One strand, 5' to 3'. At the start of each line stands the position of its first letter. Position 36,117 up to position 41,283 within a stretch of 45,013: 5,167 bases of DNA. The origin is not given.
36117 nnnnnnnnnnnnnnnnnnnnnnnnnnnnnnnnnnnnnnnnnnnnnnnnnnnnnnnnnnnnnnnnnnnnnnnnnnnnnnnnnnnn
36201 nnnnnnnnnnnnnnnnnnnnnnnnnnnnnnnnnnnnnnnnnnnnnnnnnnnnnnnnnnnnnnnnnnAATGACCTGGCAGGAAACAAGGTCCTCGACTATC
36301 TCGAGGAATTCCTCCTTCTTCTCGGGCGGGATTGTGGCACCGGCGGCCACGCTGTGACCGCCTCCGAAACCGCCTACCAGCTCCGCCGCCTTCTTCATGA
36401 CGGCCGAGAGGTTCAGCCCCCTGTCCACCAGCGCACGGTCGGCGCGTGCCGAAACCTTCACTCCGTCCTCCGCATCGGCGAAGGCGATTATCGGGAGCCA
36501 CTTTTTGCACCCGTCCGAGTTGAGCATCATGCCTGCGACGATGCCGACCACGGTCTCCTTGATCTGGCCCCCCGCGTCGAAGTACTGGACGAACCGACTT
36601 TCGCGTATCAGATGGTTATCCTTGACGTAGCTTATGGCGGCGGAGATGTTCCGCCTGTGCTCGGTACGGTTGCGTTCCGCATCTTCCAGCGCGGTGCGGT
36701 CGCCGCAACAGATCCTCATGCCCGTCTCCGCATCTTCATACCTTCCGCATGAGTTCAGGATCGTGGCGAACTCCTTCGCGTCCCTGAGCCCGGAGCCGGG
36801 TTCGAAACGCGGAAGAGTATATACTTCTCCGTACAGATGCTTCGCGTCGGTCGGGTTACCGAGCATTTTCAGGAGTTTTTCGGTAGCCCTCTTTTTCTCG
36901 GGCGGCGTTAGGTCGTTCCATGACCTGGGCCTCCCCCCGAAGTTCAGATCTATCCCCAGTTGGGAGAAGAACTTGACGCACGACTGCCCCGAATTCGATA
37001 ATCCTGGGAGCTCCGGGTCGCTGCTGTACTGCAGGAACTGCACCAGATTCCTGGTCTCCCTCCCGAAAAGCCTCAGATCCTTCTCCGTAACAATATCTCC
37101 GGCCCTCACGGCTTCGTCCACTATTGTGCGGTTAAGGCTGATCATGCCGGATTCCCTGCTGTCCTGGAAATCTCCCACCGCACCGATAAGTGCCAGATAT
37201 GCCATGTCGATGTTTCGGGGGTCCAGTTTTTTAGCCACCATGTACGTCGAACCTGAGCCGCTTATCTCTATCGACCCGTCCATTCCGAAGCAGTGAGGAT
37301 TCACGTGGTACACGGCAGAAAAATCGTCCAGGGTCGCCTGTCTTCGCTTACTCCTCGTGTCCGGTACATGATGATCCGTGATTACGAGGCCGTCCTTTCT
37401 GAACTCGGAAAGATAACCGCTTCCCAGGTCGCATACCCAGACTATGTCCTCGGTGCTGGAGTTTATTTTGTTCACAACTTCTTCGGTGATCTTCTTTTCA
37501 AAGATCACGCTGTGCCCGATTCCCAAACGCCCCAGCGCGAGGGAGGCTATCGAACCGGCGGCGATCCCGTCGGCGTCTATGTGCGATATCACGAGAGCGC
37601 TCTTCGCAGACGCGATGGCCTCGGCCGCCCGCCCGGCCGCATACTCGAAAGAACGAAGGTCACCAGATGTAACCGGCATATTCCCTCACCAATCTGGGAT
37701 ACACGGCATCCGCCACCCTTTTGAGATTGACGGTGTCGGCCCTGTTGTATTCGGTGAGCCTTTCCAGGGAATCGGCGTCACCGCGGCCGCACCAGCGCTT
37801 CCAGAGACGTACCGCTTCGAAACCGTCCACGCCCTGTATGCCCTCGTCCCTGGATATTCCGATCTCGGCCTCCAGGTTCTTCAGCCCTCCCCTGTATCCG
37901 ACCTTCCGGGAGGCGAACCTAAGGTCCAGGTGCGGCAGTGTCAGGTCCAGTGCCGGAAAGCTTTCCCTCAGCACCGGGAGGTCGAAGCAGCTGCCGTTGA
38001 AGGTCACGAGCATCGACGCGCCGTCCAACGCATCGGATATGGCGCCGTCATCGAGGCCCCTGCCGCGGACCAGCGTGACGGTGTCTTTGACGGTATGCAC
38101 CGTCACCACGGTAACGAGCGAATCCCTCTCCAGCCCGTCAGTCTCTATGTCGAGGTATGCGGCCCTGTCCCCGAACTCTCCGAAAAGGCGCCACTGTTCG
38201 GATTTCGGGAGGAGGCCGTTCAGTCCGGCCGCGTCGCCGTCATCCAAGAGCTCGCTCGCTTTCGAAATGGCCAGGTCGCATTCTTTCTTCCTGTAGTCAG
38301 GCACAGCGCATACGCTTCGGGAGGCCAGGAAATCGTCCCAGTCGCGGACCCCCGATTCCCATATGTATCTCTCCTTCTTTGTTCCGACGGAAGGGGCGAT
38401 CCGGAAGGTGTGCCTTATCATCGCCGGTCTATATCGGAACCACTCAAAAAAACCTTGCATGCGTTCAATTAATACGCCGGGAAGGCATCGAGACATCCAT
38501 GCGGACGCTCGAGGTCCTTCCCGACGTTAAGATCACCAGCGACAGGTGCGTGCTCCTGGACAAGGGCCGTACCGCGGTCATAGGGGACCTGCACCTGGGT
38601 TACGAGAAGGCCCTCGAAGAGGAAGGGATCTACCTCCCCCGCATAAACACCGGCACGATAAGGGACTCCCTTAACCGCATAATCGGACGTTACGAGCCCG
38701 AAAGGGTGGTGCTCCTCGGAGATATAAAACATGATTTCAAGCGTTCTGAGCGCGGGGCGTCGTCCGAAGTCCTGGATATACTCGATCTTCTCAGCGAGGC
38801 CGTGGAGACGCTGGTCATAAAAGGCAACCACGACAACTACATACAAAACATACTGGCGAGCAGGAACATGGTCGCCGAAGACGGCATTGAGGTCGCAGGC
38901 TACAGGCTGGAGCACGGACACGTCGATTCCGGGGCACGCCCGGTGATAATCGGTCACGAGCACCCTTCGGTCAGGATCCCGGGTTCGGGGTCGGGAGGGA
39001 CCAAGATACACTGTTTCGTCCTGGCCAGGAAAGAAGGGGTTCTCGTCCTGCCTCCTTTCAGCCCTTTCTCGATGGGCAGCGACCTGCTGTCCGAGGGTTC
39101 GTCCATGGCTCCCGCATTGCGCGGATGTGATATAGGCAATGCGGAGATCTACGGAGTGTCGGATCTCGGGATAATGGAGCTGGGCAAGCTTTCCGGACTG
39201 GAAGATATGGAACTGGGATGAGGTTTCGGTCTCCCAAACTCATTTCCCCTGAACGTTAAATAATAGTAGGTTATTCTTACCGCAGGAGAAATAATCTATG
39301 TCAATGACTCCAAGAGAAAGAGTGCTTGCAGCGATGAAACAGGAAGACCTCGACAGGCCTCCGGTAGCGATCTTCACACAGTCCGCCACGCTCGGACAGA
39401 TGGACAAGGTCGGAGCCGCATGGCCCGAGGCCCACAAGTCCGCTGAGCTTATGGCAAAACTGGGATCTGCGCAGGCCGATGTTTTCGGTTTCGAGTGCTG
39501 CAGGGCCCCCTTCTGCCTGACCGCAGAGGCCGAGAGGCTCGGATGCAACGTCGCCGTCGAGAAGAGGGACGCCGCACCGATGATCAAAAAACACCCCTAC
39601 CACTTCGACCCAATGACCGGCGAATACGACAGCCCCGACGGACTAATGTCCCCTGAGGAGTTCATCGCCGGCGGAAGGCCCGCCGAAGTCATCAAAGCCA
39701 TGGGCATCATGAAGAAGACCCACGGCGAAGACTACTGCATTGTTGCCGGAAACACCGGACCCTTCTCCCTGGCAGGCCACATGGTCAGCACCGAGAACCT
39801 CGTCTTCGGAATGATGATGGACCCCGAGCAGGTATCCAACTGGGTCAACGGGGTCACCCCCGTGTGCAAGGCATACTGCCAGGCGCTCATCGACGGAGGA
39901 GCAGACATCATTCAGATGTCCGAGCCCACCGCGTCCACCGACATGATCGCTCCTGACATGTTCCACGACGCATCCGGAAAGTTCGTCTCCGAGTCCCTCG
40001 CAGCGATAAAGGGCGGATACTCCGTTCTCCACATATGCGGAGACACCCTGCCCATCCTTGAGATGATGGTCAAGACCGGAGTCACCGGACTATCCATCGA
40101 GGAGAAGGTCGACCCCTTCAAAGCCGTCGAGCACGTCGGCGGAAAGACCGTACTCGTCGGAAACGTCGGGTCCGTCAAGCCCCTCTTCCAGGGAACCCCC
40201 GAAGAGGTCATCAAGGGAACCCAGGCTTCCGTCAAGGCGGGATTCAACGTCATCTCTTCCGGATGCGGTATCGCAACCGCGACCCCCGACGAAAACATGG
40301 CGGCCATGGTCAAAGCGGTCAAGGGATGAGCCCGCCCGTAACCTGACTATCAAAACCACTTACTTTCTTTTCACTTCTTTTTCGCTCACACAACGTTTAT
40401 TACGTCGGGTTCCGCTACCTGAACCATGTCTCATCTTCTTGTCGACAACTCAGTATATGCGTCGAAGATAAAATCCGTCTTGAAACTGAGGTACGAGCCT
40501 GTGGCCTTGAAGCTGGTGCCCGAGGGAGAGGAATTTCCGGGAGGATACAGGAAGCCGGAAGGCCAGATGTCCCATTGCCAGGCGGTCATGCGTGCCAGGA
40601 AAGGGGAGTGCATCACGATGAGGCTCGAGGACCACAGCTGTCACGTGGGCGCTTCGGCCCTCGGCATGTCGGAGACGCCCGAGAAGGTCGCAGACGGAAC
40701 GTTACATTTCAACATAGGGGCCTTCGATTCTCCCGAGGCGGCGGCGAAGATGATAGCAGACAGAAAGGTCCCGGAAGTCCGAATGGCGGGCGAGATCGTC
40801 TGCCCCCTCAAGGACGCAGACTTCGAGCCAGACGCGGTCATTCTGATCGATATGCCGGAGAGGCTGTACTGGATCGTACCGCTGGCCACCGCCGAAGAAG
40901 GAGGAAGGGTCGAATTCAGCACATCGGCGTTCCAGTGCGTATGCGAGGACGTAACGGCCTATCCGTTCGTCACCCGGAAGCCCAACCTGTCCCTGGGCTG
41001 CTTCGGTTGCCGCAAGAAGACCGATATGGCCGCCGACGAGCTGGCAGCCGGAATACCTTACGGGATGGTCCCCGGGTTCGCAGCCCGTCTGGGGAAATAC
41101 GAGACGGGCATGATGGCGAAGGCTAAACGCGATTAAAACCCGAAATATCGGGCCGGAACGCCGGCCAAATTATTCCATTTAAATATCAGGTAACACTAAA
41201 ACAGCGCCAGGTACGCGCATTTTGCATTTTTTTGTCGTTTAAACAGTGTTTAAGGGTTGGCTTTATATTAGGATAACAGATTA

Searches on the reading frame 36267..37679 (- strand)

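Call 43: search_protein_families(library=pfam, proteins=[window:36267-37679:-])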
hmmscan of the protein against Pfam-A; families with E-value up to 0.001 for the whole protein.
window:36267-37679:- (471 aa): 3 families
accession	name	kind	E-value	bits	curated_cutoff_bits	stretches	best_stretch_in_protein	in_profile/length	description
PF21763.2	DHH_CID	-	1.8e-18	67.1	27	1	204-272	1-69/84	DHH-CID domain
PF02272.25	DHHA1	-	6.3e-18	65.6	25.9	1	370-466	10-100/102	DHHA1 domain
PF01368.27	DHH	-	0.00021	22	28.1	1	29-149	3-102/125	DHH family, N-terminal domain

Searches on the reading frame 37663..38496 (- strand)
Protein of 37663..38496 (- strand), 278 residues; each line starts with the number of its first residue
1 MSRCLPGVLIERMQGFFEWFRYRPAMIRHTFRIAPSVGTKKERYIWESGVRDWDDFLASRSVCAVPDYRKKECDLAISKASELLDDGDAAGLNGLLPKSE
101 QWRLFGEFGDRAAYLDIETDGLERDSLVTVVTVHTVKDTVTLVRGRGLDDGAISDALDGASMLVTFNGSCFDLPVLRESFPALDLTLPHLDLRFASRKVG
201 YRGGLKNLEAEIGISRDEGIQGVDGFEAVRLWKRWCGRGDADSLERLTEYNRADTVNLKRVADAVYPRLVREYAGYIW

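Call 43: search_protein_families(library=pfam, proteins=[window:37663-38496:-])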
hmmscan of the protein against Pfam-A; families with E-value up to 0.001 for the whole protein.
window:37663-38496:- (278 aa): 1 family
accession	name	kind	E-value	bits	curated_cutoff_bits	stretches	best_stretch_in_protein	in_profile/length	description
PF13482.12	RNase_H_2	-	1.7e-32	113.1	22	1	113-265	1-164/165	RNase_H superfamily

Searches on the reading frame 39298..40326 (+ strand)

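Call 44: search_protein_families(library=pfam, proteins=[window:39298-40326:+])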
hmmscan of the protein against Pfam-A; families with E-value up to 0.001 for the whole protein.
window:39298-40326:+ (343 aa): 1 family
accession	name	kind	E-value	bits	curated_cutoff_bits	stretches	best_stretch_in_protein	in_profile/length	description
PF01208.23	URO-D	-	9.7e-66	222.6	23.9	1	4-342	1-344/346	Uroporphyrinogen decarboxylase (URO-D)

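Call 72: search_protein_families(library=ncbifam, proteins=[window:39298-40326:+])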
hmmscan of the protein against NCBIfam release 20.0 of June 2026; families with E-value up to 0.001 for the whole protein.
window:39298-40326:+ (343 aa): 6 families
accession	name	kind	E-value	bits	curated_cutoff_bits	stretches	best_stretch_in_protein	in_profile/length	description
NF040654.1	MtaA_Meth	equivalog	5.1e-94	315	400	1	3-340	1-331/337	methylcobamide:CoM methyltransferase MtaA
NF004889.0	PRK06252.1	subfamily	4e-93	312.1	244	1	2-342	3-334/340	methylcobalamin:coenzyme M methyltransferase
TIGR01463.1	mtaA_cmuA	subfamily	1.4e-81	274.4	235.4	1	2-342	2-336/340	MtaA/CmuA family methyltransferase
NF041608.1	methylcob_mtaseMtbA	equivalog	5e-70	236.3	600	1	3-342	4-335/339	methylcobamide:CoM methyltransferase MtbA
TIGR01464.1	hemE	equivalog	4.8e-10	39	302.95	1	129-342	115-337/338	uroporphyrinogen decarboxylase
NF002119.0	PRK00957.1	equivalog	0.00016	20.9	258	1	180-325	136-282/306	methionine synthase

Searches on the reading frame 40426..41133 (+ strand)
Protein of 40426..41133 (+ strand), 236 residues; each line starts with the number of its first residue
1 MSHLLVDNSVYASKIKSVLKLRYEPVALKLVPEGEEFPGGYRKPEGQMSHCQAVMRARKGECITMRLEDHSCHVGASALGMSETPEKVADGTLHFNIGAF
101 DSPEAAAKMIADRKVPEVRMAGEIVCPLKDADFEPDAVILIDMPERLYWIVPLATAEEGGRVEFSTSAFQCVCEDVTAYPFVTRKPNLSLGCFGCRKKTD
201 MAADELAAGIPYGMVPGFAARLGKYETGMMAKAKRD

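Call 44: search_protein_families(library=pfam, proteins=[window:40426-41133:+])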
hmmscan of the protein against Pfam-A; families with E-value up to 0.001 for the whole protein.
window:40426-41133:+ (236 aa): 1 family
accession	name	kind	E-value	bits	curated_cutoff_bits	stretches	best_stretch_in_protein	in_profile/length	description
PF02596.20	DUF169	-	2.5e-60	204.3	27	1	14-216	1-204/209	Uncharacterised ArCR, COG2043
